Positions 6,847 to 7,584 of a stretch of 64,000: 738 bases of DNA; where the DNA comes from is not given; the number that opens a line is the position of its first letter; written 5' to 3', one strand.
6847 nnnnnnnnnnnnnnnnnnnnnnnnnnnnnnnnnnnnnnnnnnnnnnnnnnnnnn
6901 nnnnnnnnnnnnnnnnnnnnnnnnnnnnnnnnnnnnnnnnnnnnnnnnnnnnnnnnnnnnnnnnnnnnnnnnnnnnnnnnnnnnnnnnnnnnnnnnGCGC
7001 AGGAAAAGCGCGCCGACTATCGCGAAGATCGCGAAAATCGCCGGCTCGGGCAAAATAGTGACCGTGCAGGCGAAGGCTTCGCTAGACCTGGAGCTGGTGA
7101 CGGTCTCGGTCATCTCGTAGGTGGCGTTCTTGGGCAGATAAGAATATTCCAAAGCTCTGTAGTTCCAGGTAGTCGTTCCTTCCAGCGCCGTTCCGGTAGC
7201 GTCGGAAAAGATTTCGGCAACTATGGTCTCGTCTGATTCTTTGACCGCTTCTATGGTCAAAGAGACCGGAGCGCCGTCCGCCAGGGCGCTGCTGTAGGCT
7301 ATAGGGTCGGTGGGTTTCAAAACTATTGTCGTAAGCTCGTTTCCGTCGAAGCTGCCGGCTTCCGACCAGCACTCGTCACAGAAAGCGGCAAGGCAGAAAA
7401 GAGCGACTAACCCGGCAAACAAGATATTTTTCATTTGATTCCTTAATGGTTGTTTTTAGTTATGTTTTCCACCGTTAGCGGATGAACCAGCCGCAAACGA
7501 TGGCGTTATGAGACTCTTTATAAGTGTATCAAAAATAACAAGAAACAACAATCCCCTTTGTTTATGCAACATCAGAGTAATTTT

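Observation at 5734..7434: PEP-CTERM sorting signal located internally and fused in-frame to a formylglycine-generating-enzyme (FGE/SUMF1) domain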

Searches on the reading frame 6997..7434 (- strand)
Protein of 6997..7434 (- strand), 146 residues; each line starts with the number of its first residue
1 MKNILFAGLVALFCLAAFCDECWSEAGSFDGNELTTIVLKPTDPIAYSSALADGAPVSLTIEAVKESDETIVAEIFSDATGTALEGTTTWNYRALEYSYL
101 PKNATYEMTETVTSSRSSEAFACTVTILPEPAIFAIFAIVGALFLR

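Call 4: search_protein_families(library=ncbifam, proteins=[window:6997-7434:-], max_evalue=10)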
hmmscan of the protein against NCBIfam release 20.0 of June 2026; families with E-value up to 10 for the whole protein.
window:6997-7434:- (146 aa): 1 family
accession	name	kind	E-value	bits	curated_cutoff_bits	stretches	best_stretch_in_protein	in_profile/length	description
NF011054.0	PRK14486.1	equivalog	0.15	11.5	447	1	54-125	205-275/294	putative bifunctional cbb3-type cytochrome c oxidase subunit II/cytochrome c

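Call 26: search_protein_representatives(alignment_id=A2)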
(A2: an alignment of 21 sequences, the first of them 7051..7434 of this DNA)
Query: 21 sequences, 130 profile positions. Proteins with E-value up to 0.001 (for the whole library): 60; up to 1e-10: 43; up to 1e-30: 17. The best 60 are listed.
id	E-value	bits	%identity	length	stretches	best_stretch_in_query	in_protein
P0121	7.5e-57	206.8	-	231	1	1-130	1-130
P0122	1.7e-48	179.8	-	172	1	1-111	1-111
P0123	9.5e-48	177.3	-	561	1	1-130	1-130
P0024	1.0e-46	174.0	-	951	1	2-129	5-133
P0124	4.7e-45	168.6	-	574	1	1-130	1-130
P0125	7.8e-45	167.9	-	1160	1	3-130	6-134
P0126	2.6e-43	163.0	-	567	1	1-130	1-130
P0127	4.6e-43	162.2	-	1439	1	5-130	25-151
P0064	4.6e-42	159.0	-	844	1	2-130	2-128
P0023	1.2e-39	151.1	-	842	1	1-130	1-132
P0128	6.0e-38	145.6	-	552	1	1-130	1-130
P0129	2.5e-37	143.7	-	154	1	1-129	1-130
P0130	1.8e-35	137.6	-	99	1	1-97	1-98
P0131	5.6e-35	136.0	-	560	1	5-130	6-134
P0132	5.4e-34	132.8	-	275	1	2-110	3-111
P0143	1.5e-23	99.0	-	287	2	22-120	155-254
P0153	4.5e-15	71.7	-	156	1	1-123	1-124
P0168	1.0e-07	47.9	-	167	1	1-117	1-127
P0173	2.1e-05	40.4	-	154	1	1-117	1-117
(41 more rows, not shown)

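Call 48: find_encoding_contigs(protein=P0129, flank=6000, max_places=4)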
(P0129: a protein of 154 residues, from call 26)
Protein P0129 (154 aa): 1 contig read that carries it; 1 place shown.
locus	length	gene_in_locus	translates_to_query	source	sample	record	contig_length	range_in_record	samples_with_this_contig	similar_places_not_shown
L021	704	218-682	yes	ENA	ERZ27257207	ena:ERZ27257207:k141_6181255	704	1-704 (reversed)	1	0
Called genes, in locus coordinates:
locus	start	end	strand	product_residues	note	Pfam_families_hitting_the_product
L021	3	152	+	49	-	?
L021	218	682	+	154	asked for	-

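Call 52: find_encoding_contigs(protein=P0153, flank=6000, max_places=3)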
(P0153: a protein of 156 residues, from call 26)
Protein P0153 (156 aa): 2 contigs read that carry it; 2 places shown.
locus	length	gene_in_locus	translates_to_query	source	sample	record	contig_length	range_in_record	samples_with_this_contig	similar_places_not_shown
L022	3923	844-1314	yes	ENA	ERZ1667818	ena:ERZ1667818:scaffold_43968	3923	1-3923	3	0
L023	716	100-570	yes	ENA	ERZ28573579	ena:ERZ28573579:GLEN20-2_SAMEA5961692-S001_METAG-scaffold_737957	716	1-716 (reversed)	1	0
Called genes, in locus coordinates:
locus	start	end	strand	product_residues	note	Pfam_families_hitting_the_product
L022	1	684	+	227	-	?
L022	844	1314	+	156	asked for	-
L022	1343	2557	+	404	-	PF03781:FGE-sulfatase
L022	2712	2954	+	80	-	-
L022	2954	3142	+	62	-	-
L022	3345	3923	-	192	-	?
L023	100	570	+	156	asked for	-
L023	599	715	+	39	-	?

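Call 53: find_encoding_contigs(protein=P0173, flank=6000, max_places=3)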
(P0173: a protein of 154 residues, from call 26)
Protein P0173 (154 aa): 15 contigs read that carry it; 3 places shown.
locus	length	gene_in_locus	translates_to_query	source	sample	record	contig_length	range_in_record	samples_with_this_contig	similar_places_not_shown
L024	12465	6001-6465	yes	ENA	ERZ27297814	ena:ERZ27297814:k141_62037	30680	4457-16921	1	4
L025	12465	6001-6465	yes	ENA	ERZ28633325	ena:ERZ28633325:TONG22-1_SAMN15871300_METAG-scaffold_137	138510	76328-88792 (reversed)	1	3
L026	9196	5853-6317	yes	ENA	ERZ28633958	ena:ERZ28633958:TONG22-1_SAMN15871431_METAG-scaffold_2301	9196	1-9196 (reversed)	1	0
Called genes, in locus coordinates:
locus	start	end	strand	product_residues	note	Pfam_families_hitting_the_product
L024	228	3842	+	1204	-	PF19190:BACON_2 (faint)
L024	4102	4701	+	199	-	PF19570:DUF6088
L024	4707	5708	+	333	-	PF08843:AbiEii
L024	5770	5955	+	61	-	-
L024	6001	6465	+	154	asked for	-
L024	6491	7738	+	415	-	PF03781:FGE-sulfatase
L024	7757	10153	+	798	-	PF00082:Peptidase_S8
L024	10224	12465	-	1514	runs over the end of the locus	PF00082:Peptidase_S8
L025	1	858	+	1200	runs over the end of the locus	PF19190:BACON_2 (weak)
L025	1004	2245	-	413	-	PF03781:FGE-sulfatase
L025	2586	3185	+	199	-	PF19570:DUF6088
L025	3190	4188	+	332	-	PF08843:AbiEii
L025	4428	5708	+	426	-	PF13173:AAA_14, PF13635:DUF4143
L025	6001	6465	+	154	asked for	-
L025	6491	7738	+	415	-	PF03781:FGE-sulfatase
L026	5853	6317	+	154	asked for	-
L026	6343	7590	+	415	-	PF03781:FGE-sulfatase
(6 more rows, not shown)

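Call 63: find_encoding_contigs(protein=P0143, flank=5000, max_places=2)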
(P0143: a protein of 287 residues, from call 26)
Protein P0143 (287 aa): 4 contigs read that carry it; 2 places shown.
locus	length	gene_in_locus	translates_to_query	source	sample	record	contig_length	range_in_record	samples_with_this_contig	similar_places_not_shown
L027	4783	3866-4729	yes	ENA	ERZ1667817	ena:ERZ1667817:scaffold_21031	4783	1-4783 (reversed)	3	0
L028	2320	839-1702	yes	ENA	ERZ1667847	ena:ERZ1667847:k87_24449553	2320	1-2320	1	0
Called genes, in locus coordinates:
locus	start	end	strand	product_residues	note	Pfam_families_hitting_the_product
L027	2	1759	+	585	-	?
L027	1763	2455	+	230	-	PF01128:IspD, PF12804:NTP_transf_3 (weak)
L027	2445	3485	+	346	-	PF13641:Glyco_tranf_2_3, PF00535:Glycos_transf_2, PF13632:Glyco_trans_2_3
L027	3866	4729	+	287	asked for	-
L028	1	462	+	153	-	?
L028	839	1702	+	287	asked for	-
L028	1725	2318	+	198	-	?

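Call 64: find_encoding_contigs(protein=P0168, flank=5000, max_places=2)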
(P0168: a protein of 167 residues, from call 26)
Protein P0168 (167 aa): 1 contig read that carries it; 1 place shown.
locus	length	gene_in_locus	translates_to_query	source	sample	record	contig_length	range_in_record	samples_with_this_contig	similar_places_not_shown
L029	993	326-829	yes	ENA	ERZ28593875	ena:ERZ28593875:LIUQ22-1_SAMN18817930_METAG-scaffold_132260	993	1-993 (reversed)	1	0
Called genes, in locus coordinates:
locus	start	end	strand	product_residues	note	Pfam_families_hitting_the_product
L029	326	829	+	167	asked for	-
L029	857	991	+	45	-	?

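Call 69: predict_structure(alignment_id=A2)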
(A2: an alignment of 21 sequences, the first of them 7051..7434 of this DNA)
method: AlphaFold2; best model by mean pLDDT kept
length: 128 residues; sequences in the alignment: 21
mean_pLDDT: 82.9   pTM: 0.71
mean pLDDT of the five models: 82.9, 82.4, 81.5, 81.1, 80.9
residues with pLDDT >= 90: 71; 70-90: 27; 50-70: 29; < 50: 1
segments of 3 or more residues with pLDDT < 50: none
pLDDT, mean of each block of 10 residues (from residue 1): 61 56 65 73 89 92 94 95 92 92 91 94 86
secondary structure, 60 per line:
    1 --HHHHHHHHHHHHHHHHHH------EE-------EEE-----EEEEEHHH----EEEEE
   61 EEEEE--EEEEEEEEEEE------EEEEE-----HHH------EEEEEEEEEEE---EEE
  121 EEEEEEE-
elements in order: H3-20 E36-38 E44-48 E56-65 E68-78 E85-89 E104-114 E118-127

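Call 73: fold_search(model_id=the predicted structure, library=pdb)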
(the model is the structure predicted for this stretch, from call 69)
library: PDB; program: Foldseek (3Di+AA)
matches with E <= 10: 1087; with E <= 0.001: 0
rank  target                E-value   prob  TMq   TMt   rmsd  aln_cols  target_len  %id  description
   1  6ibh_A                5.9e-03  1.00  0.50  0.44   5.2       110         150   12  Copper binding protein from Laetisaria arvalis (LaX325) (released 2019-11-13)
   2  6ibh_B                7.0e-03  1.00  0.49  0.43   4.9       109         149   12  Copper binding protein from Laetisaria arvalis (LaX325) (released 2019-11-13)
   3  6ibi_C                1.0e-02  1.00  0.49  0.42   4.9       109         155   12  Copper binding protein from Laetisaria arvalis (LaX325) (released 2019-11-13)
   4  6ibi_A                1.1e-02  1.00  0.49  0.42   4.9       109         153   12  Copper binding protein from Laetisaria arvalis (LaX325) (released 2019-11-13)
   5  9jzp_B                2.3e-02  0.90  0.34  0.21  11.6       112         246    9  Crystal structure of Nir2 C-terminal domain (released 2025-10-15)
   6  8f9p_A                2.5e-02  0.99  0.41  0.14   6.2       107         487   10  Dog sialic acid esterase (SIAE) inactive mutant S128A (released 2024-05-29)
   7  3czu_B                2.5e-02  0.99  0.43  0.43   5.8       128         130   11  Crystal structure of the human ephrin A2- ephrin A1 complex (released 2008-08-12)
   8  6pol_E                2.6e-02  0.99  0.38  0.46   7.9       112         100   13  Crystal structure of the human NELL1 EGF1-3-Robo3 FN1 complex (released 2020-05-06)
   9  6pol_C                2.6e-02  0.99  0.38  0.46   7.9       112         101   13  Crystal structure of the human NELL1 EGF1-3-Robo3 FN1 complex (released 2020-05-06)
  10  8f9o_A                2.9e-02  0.98  0.41  0.13   6.3       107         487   10  Dog sialic acid esterase (SIAE) (released 2024-05-29)
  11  3tp4_B                3.1e-02  0.93  0.34  0.11  11.7       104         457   19  Crystal Structure of engineered protein at the resolution 1.98A, Northeast Structural Genomics Consortium Target OR128 (released 2011-10-05)
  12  4r83_B                3.2e-02  0.93  0.32  0.12   7.7       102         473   12  Crystal structure of Sialyltransferase from Photobacterium damsela (released 2014-12-03)
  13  6pol_A                3.4e-02  0.98  0.38  0.46   7.9       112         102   13  Crystal structure of the human NELL1 EGF1-3-Robo3 FN1 complex (released 2020-05-06)
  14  9jzp_A                3.4e-02  0.96  0.39  0.22   5.9       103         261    9  Crystal structure of Nir2 C-terminal domain (released 2025-10-15)
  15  9jz1_A                3.6e-02  0.96  0.37  0.23   5.5       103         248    9  Crystal structure of Nir2 C-terminal domain in complex with phosphate (released 2025-10-15)
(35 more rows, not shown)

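Call 78: find_homologous_proteins(query=L024:6491-7738:+, max_evalue=1e-20)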
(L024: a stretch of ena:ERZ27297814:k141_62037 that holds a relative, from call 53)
Query L024:6491-7738:+ (415 aa): 309 proteins with E <= 1e-20 among 7363 candidates; the best 120 are listed.
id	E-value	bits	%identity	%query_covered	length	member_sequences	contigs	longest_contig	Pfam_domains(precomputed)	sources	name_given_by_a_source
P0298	4.3e-271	917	97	100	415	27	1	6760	PF03781.23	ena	-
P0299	1.7e-236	803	86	100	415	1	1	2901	PF03781.23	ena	-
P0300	7.0e-235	797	85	100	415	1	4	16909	PF03781.23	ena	-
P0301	9.1e-231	784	83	100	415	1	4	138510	PF03781.23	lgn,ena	-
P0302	2.4e-227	773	85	100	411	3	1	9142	PF03781.23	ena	-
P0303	1.6e-220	750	82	100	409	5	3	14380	PF03781.23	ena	-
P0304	4.4e-213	726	79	100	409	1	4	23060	PF03781.23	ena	-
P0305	6.3e-209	712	76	100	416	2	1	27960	PF03781.23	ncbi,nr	ncbi:formylglycine-generating enzyme family protein [bacterium]|nr:formylglycine-generating enzyme f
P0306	5.9e-200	682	75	100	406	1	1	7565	PF03781.23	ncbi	-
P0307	1.3e-199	681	74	100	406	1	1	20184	PF03781.23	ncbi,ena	-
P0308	2.8e-198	677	75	93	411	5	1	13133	PF03781.23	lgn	-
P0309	4.0e-197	673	73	100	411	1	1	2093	PF03781.23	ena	-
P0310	2.9e-196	670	73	100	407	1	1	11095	PF03781.23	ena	-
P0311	1.3e-194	665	74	93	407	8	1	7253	PF03781.23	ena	-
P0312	1.9e-194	664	73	100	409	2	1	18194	PF03781.23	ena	-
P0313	9.3e-194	662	72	100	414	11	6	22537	PF03781.23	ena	-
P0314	2.9e-193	660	72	100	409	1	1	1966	PF03781.23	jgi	jgi:formylglycine-generating enzyme required for sulfatase activity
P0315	7.7e-190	649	71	100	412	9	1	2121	PF03781.23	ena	-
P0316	8.5e-190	649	71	100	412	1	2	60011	PF03781.23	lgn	-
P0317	5.9e-186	636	69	100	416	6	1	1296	PF03781.23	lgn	-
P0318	3.6e-179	614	67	100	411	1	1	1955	PF03781.23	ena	-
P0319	2.5e-153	529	61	96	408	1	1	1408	PF03781.23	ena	-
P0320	2.6e-153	529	61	100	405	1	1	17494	PF03781.23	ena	-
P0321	3.1e-151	522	60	100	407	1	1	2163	PF03781.23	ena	-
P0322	3.7e-149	515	61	95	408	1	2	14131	PF03781.23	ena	-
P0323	1.4e-147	510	59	100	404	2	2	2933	PF03781.23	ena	-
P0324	3.6e-147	509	57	100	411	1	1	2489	PF03781.23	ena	-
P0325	6.7e-147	508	59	96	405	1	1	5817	PF03781.23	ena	-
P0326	1.3e-145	503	57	99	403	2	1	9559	PF03781.23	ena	-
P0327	3.3e-145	502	59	100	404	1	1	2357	PF03781.23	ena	-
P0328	4.8e-145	502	58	100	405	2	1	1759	PF03781.23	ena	-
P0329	7.4e-145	501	60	96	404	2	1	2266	PF03781.23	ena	-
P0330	4.5e-144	498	57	100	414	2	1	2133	PF03781.23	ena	-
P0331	1.7e-143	496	58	100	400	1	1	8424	PF03781.23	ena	-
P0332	4.1e-143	495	58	100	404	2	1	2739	PF03781.23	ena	-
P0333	2.6e-140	486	57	99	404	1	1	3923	PF03781.23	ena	-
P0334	1.0e-139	484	57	100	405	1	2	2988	PF03781.23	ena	-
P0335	5.0e-139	482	56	100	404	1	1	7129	PF03781.23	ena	-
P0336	1.8e-137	477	56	100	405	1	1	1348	PF03781.23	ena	-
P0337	3.7e-136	472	56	96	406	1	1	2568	PF03781.23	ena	-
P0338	8.3e-136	471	56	100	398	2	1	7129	PF03781.23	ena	-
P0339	8.6e-135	468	54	100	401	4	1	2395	PF03781.23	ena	-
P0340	5.2e-134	465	55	100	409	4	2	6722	PF03781.23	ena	-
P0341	2.9e-133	463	54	100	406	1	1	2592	PF03781.23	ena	-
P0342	3.0e-132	459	55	100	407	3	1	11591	PF03781.23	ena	-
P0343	4.6e-132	459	52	100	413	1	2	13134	PF03781.23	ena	-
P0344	2.8e-128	446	50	100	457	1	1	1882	PF03781.23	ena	-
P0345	3.2e-127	443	63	77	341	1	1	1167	PF03781.23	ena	-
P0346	9.7e-122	425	53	96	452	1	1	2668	PF03781.23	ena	-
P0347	1.4e-121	424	52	100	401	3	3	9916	PF03781.23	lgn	-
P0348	3.0e-121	423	57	86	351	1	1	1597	PF03781.23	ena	-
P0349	4.8e-119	416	50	100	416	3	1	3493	PF03781.23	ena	-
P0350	1.4e-118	414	49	100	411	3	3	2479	PF03781.23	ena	-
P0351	8.8e-116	405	50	95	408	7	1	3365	PF03781.23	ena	-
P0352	1.4e-114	401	47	100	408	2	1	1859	PF03781.23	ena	-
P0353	2.6e-114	400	54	86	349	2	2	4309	PF03781.23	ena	-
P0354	7.2e-112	392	47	100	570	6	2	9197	PF03781.23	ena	-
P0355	4.5e-111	390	47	99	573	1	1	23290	PF03781.23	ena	-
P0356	3.0e-110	387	47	100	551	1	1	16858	PF03781.23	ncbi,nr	ncbi:formylglycine-generating enzyme family protein [bacterium]|nr:formylglycine-generating enzyme f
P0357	6.7e-110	386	47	100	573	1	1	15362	PF03781.23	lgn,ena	-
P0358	6.7e-110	386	47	100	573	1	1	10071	PF03781.23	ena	-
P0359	1.5e-109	385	46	99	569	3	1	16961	PF03781.23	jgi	jgi:formylglycine-generating enzyme required for sulfatase activity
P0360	5.7e-109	383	46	100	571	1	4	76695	PF03781.23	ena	-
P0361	7.3e-109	382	48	95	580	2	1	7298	PF03781.23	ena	-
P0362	2.3e-107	378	46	99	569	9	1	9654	PF03781.23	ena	-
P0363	5.3e-107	376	46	99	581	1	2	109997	PF03781.23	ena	-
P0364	2.0e-105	371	47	95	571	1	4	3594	PF03781.23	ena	-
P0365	8.3e-105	369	45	100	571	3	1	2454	PF03781.23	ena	-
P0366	1.1e-104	369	45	100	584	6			PF03781.23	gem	-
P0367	2.0e-103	365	45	100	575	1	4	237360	PF03781.23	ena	-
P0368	4.0e-102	360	45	100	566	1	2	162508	PF03781.23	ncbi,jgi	jgi:formylglycine-generating enzyme required for sulfatase activity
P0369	6.7e-102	360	44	100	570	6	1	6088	PF03781.23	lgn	-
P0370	7.8e-102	359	46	100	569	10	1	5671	PF03781.23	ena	-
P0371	1.8e-101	358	46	100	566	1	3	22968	PF03781.23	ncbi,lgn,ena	-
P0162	1.9e-101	358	46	99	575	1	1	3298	PF03781.23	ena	-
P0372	2.1e-101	358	43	99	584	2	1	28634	PF03781.23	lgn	-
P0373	1.4e-100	355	44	100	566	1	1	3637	PF03781.23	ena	-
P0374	1.5e-100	355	45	100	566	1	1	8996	PF03781.23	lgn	-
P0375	3.6e-100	354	44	100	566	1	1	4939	PF03781.23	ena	-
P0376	5.1e-100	353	44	100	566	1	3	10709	PF03781.23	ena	-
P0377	1.5e-99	352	43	100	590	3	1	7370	PF03781.23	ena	-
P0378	3.0e-99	351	44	100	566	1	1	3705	PF03781.23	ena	-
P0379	5.1e-99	350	44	100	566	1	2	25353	PF03781.23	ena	-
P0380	6.9e-99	350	41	100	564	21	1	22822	PF03781.23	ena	-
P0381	1.0e-98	349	44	100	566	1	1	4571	PF03781.23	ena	-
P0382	1.5e-98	348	44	100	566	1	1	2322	PF03781.23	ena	-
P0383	3.0e-98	347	44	99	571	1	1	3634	PF03781.23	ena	-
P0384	5.5e-98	347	45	100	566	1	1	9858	PF03781.23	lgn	-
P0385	7.7e-98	346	44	96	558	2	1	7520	PF03781.23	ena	-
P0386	8.7e-98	346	43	100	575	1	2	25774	PF03781.23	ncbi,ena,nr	ncbi:SUMF1/EgtB/PvdO family nonheme iron enzyme [bacterium]|nr:SUMF1/EgtB/PvdO family nonheme iron e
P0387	1.1e-97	346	45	100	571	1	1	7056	PF03781.23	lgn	-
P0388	5.7e-97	343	45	100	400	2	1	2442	PF03781.23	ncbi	-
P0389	4.9e-96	340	42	99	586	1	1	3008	PF03781.23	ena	-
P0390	9.3e-95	336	43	100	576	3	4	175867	PF03781.23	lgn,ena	-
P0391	1.6e-93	332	42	98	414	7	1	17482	PF03781.23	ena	-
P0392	2.9e-92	328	44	100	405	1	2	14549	PF03781.23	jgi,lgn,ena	jgi:Uncharacterized conserved protein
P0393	4.1e-92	327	42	100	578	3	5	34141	PF03781.23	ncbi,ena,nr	ncbi:SUMF1/EgtB/PvdO family nonheme iron enzyme [bacterium]|nr:SUMF1/EgtB/PvdO family nonheme iron e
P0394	5.2e-91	324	43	100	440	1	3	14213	PF03781.23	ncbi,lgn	-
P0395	1.7e-90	322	46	82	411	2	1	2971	PF03781.23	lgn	-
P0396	3.0e-90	321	43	100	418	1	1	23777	PF03781.23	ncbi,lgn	-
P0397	4.1e-89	317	41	99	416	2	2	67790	PF03781.23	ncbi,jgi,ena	jgi:Uncharacterized conserved protein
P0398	1.8e-88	315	44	92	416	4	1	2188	PF03781.23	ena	-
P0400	5.7e-86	307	42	94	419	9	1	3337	PF03781.23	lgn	-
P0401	6.2e-86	307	40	99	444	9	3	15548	PF03781.23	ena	-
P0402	7.8e-86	307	43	97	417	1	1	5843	PF03781.23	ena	-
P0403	1.6e-85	306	44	87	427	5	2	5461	PF03781.23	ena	-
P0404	2.1e-85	305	42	87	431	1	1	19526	PF03781.23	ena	-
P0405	2.4e-85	305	40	99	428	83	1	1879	PF03781.23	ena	-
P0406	7.3e-85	303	46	83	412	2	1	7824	PF03781.23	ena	-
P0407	8.7e-85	303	46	83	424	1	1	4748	PF03781.23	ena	-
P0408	1.3e-84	303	40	100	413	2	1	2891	PF03781.23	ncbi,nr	ncbi:formylglycine-generating enzyme family protein [bacterium]|nr:formylglycine-generating enzyme f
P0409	1.9e-84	302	46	83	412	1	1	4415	PF03781.23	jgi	-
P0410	6.6e-84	300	41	93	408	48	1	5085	PF03781.23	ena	-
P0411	9.3e-84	300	39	99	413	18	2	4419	PF03781.23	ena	-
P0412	1.2e-83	299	41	98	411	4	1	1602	PF03781.23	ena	-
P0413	1.5e-83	299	45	83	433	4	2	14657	PF03781.23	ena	-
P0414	2.2e-83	299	44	85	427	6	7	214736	PF03781.23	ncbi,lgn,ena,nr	ncbi:formylglycine-generating enzyme family protein [bacterium]|nr:formylglycine-generating enzyme f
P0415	2.7e-83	298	39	100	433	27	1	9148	PF03781.23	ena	-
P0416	2.7e-83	298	41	92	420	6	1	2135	PF03781.23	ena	-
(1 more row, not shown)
